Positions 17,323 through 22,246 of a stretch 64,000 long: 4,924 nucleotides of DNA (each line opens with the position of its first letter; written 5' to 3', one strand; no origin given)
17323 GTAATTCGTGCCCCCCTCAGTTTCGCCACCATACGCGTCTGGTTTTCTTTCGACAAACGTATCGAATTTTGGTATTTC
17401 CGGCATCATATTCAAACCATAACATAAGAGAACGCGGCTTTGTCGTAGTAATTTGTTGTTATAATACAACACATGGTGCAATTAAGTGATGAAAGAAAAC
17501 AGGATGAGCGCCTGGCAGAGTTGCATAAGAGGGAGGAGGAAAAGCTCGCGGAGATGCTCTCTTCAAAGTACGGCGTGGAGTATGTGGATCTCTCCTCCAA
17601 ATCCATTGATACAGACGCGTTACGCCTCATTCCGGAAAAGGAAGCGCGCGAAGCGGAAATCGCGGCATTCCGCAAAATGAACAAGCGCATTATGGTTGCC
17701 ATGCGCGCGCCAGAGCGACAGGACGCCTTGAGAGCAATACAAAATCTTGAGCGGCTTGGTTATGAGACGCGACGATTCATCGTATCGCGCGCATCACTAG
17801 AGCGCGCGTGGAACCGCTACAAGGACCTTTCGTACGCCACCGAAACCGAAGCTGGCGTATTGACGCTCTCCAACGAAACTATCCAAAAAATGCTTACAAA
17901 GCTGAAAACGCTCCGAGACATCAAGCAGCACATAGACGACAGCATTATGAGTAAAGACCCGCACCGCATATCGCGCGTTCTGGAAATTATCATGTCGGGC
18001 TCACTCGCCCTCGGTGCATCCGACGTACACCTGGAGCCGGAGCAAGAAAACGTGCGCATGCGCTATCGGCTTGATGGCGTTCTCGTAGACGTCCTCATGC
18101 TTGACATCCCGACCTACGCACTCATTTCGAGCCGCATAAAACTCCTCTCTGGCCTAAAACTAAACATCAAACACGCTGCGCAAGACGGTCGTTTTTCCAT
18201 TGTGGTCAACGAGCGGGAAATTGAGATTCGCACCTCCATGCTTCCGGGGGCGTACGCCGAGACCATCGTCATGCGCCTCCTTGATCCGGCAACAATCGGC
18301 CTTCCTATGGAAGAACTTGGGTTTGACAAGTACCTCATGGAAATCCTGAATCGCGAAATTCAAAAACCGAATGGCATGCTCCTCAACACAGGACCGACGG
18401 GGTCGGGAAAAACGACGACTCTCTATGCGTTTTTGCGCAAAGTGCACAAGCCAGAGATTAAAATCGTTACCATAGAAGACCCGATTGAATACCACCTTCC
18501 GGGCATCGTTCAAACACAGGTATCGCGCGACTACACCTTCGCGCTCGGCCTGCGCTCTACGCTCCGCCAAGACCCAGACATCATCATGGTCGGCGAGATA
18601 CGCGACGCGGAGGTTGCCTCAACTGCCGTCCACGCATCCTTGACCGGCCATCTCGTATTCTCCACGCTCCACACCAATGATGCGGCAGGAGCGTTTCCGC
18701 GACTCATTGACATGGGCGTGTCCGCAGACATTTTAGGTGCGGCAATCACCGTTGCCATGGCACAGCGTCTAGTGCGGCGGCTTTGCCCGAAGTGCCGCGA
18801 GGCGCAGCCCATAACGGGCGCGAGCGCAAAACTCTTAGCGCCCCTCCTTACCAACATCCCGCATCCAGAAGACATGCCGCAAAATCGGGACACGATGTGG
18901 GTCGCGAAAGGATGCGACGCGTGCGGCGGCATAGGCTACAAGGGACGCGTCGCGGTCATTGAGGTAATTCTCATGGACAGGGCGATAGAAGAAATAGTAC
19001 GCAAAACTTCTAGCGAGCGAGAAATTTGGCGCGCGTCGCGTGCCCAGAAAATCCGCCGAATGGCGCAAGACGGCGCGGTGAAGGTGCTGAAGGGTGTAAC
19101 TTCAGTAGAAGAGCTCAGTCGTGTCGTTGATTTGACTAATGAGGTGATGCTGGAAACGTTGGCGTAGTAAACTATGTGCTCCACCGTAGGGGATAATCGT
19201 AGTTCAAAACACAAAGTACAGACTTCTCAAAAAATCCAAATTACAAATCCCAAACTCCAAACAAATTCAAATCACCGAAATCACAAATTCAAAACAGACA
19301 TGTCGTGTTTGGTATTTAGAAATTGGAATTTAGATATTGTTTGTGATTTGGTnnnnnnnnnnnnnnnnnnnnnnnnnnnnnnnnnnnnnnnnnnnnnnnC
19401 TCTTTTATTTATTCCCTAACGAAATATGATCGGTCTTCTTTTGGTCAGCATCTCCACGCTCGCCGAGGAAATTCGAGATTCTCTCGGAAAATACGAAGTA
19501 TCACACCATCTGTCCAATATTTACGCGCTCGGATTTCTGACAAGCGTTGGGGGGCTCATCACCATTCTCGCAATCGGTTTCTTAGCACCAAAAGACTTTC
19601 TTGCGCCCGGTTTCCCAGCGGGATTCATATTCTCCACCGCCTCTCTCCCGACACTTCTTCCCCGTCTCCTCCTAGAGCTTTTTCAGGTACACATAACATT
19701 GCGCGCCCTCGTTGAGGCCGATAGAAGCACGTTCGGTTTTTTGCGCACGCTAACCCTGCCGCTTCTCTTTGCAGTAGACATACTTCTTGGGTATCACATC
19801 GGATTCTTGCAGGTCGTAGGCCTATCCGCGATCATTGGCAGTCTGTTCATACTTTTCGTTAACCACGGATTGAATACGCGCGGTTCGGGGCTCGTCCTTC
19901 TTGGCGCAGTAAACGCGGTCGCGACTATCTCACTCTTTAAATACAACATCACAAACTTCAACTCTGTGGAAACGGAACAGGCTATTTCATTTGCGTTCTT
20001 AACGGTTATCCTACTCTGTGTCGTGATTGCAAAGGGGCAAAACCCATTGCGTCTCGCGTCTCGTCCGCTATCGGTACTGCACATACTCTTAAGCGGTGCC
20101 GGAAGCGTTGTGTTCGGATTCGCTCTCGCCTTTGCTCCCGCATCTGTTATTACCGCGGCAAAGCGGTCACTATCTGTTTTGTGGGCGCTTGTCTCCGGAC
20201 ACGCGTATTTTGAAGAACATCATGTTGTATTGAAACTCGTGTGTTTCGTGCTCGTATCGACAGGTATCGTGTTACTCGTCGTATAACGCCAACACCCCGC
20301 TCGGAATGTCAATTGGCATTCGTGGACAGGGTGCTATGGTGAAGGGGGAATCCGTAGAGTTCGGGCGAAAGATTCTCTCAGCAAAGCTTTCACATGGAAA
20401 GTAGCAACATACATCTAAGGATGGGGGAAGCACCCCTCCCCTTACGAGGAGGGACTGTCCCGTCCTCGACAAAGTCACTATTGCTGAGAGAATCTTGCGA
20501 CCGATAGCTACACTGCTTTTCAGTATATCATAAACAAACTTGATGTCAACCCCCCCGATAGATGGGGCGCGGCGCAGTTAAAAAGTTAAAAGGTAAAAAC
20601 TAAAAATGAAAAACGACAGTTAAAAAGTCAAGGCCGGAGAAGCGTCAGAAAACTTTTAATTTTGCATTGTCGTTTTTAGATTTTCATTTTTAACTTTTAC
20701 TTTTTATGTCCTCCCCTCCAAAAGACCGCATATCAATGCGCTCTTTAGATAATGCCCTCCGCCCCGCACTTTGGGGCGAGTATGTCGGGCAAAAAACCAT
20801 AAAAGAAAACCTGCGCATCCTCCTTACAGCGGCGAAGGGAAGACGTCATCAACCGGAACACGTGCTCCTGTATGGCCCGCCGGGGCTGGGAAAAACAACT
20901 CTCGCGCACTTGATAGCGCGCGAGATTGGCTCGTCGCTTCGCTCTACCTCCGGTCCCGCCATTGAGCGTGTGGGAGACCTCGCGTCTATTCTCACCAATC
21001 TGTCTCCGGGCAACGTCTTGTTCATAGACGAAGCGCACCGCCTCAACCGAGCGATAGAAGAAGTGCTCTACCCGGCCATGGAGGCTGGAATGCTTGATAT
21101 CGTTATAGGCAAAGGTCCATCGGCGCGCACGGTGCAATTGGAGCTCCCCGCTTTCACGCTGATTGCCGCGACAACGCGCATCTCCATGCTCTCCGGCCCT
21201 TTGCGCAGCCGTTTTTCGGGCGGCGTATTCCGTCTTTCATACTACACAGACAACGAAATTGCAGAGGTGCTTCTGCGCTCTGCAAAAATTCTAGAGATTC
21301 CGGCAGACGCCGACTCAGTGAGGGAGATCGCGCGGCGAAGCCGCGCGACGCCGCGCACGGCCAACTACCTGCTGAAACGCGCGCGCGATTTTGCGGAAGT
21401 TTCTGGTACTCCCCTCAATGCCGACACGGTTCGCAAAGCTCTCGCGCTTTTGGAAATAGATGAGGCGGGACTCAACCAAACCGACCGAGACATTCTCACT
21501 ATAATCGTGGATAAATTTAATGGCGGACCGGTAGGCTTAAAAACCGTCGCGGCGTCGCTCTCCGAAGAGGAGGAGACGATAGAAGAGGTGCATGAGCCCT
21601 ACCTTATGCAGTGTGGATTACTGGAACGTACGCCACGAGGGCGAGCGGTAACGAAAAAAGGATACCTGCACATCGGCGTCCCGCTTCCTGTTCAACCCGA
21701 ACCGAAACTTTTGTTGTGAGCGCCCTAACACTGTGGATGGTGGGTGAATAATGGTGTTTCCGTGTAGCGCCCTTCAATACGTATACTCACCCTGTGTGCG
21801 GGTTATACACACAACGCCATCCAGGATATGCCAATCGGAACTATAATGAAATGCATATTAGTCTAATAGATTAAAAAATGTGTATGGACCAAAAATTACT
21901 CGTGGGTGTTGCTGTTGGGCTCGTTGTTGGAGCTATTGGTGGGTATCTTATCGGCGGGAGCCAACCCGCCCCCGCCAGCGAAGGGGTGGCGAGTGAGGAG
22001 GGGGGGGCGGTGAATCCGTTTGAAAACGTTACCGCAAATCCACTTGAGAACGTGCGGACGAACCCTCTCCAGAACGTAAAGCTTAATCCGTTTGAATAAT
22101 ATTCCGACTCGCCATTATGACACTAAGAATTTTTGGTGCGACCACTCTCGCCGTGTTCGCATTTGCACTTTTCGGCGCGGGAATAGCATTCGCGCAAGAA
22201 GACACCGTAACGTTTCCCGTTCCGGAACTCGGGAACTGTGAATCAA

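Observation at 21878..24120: Two-gene unit: a small NP[FL]ENV-repeat membrane protein and a secreted 667-aa protein with eight Cys4/His repeats and a prion-like Q/Y/S tail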

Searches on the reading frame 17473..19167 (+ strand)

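Call 76: search_protein_families(library=pfam, proteins=[window:17473-19167:+], max_evalue=0.001)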
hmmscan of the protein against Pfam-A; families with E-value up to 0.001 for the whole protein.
window:17473-19167:+ (564 aa): 2 families
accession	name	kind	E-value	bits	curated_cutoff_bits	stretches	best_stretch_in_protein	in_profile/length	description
PF00437.27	T2SSE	-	2.5e-113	378.9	24.9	1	162-550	4-370/370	Type II/IV secretion system protein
PF05157.20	MshEN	-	8.5e-10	38.9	23.1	1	33-118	1-85/90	MshEN domain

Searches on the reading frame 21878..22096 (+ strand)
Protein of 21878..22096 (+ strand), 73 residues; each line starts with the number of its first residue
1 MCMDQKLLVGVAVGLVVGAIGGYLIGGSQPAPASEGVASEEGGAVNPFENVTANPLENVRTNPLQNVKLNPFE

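Call 4: search_protein_families(library=pfam, proteins=[window:21878-22096:+], max_evalue=1)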
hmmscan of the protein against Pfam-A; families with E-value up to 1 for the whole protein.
window:21878-22096:+ (73 aa): 2 families
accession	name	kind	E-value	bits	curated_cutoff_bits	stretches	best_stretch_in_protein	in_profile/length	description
PF10247.14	Romo1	-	0.025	15.4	27.6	1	5-28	4-27/66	Reactive mitochondrial oxygen species modulator 1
PF13441.11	Gly-zipper_YMGG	-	0.9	9.7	28.9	0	9-28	5-25/45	YMGG-like Gly-zipper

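Call 5: search_protein_families(library=ncbifam, proteins=[window:21878-22096:+], max_evalue=1)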
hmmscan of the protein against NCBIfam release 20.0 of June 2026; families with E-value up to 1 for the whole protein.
window:21878-22096:+ (73 aa): 1 family
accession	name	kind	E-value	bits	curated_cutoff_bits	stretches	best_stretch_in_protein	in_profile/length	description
NF053524.1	thylo_ssl2009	equivalog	0.19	12.4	58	1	7-60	11-64/90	ssl2009 family thylakoid membrane protein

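Call 40: find_homologous_proteins(query=window:21878-22096:+, max_evalue=0.01)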
Query window:21878-22096:+ (73 aa): 1 proteins with E <= 0.01 among 2 candidates.
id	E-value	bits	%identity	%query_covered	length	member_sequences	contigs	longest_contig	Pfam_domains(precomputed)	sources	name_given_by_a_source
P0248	6.0e-40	152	100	100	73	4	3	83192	-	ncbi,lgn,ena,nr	ncbi:hypothetical protein A2673_02825 [Candidatus Kaiserbacteria bacterium RIFCSPHIGHO2_01_FULL_50_1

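Call 64: find_homologous_proteins(query=A7, max_evalue=0.001)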
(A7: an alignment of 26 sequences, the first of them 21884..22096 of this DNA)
Query A7 (26 sequences) (71 aa, profile of the alignment): 880 proteins with E <= 0.001 among 6187 candidates; the best 120 are listed.
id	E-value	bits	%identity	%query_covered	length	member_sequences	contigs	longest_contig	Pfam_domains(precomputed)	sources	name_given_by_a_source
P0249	1.6e-22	98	28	99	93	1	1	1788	-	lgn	-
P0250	6.8e-22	96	54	39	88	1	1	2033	-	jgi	jgi:flagellar basal body-associated protein FliL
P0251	8.6e-22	95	48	41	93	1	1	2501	-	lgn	-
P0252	7.1e-21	93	39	65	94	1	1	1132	-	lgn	-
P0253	1.9e-20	91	54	39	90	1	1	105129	-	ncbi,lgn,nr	ncbi:hypothetical protein HZB04_01245 [Candidatus Wolfebacteria bacterium]|nr:hypothetical protein [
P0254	3.1e-20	90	31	100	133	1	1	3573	-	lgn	-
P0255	5.8e-20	90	54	39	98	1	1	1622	-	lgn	-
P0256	1.3e-19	88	43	39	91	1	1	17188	-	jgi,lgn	-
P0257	1.4e-19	88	31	100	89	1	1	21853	-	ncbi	ncbi:MAG: hypothetical protein ABH951_01340 [Patescibacteria group bacterium]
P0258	1.5e-19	88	28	100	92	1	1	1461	-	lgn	-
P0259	3.7e-19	87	56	38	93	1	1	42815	-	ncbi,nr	ncbi:hypothetical protein HZC33_00910 [Candidatus Wolfebacteria bacterium]|nr:hypothetical protein [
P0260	3.7e-19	87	29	93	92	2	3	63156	-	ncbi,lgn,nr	ncbi:MAG: hypothetical protein HYV78_02455 [Candidatus Wildermuthbacteria bacterium]|nr:hypothetical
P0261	5.2e-19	87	41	41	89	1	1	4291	-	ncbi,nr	ncbi:hypothetical protein HY227_01105 [Candidatus Wolfebacteria bacterium]|nr:hypothetical protein [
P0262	8.0e-19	86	47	32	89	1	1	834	-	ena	-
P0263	9.7e-19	86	36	63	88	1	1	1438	-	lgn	-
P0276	1.5e-17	82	64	39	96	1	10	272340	-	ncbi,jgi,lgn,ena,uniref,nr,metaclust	ncbi:MAG: hypothetical protein A3C84_04595 [Candidatus Ryanbacteria bacterium RIFCSPHIGHO2_02_FULL_4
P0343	1.6e-15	75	34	100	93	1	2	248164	-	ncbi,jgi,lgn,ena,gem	-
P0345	1.7e-15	75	23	89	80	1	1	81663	-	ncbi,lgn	-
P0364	3.4e-15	74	25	97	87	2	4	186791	-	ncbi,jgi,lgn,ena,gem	-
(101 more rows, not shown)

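Call 65: find_encoding_contigs(protein=P0253, flank=4000, max_places=1)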
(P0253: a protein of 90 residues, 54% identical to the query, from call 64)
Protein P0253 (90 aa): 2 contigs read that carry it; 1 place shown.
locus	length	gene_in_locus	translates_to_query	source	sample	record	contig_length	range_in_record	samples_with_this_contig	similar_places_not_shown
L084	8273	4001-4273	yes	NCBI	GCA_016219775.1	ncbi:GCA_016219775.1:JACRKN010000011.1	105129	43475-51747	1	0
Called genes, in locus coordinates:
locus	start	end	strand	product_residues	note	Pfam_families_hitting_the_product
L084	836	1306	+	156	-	PF22544:HYDIN_VesB_CFA65-like_Ig, PF07610:DUF1573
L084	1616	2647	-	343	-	PF00044:Gp_dh_N, PF02800:Gp_dh_C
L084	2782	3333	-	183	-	PF01862:PvlArgDC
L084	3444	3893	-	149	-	PF02502:LacAB_rpiB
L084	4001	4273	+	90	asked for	-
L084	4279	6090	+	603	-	-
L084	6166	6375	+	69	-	-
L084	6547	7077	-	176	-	PF01195:Pept_tRNA_hydro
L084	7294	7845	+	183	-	PF10502:Peptidase_S26, PF00717:Peptidase_S24 (weak)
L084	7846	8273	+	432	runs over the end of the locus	PF13393:tRNA-synt_His, PF00587:tRNA-synt_2b, PF03129:HGTP_anticodon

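Call 66: find_encoding_contigs(protein=P0260, flank=4000, max_places=1)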
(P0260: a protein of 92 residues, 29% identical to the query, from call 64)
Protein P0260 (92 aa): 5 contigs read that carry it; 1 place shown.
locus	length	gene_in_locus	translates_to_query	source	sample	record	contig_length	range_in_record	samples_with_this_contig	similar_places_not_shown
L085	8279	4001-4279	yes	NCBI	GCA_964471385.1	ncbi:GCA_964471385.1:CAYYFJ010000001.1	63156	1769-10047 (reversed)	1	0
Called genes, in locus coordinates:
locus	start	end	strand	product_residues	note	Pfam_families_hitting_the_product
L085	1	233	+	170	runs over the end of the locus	PF02502:LacAB_rpiB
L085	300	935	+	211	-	PF00834:Ribul_P_3_epim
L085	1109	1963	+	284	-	PF13292:DXP_synthase_N, PF00456:Transketolase_N, PF00676:E1_dh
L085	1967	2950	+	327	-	PF02779:Transket_pyr, PF22613:Transketolase_C_1, PF02780:Transketolase_C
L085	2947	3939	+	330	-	PF00294:PfkB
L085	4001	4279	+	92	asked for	-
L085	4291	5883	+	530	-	-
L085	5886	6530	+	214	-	PF18920:DUF5671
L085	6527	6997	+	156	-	-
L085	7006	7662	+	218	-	PF00730:HhH-GPD, PF00633:HHH (weak)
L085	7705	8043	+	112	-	PF01035:DNA_binding_1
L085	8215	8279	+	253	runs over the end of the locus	PF12705:PDDEXK_1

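Call 67: find_encoding_contigs(protein=P0276, flank=4000, max_places=1)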
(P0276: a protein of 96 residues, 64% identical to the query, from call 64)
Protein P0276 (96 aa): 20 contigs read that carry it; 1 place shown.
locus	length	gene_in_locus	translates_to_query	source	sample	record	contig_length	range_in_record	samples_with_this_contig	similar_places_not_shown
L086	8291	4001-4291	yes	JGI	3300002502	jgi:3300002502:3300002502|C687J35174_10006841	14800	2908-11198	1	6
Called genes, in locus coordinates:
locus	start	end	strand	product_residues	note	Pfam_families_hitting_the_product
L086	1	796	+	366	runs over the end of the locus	PF00989:PAS, PF08448:PAS_4, PF13426:PAS_9, PF08447:PAS_3, PF00512:HisKA, PF02518:HATPase_c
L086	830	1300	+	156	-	-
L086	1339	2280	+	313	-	-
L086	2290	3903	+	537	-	PF07732:Cu-oxidase_3, PF00394:Cu-oxidase (weak), PF07731:Cu-oxidase_2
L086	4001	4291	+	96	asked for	-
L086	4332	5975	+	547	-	-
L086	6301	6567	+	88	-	-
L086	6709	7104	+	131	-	PF00072:Response_reg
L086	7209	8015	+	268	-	-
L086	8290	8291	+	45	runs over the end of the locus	-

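Call 68: find_encoding_contigs(protein=P0343, flank=4000, max_places=1)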
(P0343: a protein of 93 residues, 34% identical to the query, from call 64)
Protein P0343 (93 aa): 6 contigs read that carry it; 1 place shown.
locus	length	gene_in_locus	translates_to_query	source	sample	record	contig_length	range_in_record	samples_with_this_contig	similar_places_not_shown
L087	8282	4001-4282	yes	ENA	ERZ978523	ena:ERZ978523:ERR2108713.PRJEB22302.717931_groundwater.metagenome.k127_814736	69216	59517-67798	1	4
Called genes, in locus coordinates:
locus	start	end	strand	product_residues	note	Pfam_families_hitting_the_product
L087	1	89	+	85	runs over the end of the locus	-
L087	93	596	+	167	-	-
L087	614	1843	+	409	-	-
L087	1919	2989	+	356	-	PF10432:bact-PGI_C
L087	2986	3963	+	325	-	PF00389:2-Hacid_dh, PF02826:2-Hacid_dh_C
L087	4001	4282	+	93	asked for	-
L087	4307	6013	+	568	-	-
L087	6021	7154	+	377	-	PF18920:DUF5671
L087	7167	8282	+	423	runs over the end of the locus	-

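Call 69: find_encoding_contigs(protein=P0364, flank=4000, max_places=1)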
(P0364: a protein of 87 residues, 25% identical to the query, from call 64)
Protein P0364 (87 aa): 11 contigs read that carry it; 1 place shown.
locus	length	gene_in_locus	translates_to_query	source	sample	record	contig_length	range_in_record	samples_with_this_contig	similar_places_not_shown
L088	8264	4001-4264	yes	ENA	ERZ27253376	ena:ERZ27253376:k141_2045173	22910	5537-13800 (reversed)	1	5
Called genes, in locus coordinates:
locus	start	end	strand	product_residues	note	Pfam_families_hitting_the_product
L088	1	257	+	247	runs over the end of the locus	PF18916:Lycopene_cyc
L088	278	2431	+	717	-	PF19335:HMBD, PF00122:E1-E2_ATPase, PF00702:Hydrolase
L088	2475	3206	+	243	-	-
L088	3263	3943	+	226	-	PF09851:SHOCT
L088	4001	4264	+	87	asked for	-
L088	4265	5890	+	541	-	-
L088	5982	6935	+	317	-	PF03703:bPH_2 (weak), PF04326:SLFN_AlbA_2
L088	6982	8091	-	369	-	PF02445:NadA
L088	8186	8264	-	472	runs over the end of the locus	PF04095:NAPRTase (weak)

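Call 70: find_encoding_contigs(protein=P0345, flank=4000, max_places=1)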
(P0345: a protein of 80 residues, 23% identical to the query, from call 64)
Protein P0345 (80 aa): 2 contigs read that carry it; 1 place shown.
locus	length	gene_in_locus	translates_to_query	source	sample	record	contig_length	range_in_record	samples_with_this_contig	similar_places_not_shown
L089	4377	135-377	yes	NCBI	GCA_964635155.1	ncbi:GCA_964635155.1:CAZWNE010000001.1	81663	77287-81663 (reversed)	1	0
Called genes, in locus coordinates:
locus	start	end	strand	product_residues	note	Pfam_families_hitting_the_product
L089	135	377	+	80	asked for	-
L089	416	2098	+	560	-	-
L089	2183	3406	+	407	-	PF22694:CtpB_N-like (weak), PF00595:PDZ, PF13180:PDZ_2, PF17820:PDZ_6, PF03572:Peptidase_S41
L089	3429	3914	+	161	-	PF01281:Ribosomal_L9_N, PF03948:Ribosomal_L9_C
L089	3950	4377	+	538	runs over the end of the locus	PF01656:CbiA (faint), PF06418:CTP_synth_N, PF00117:GATase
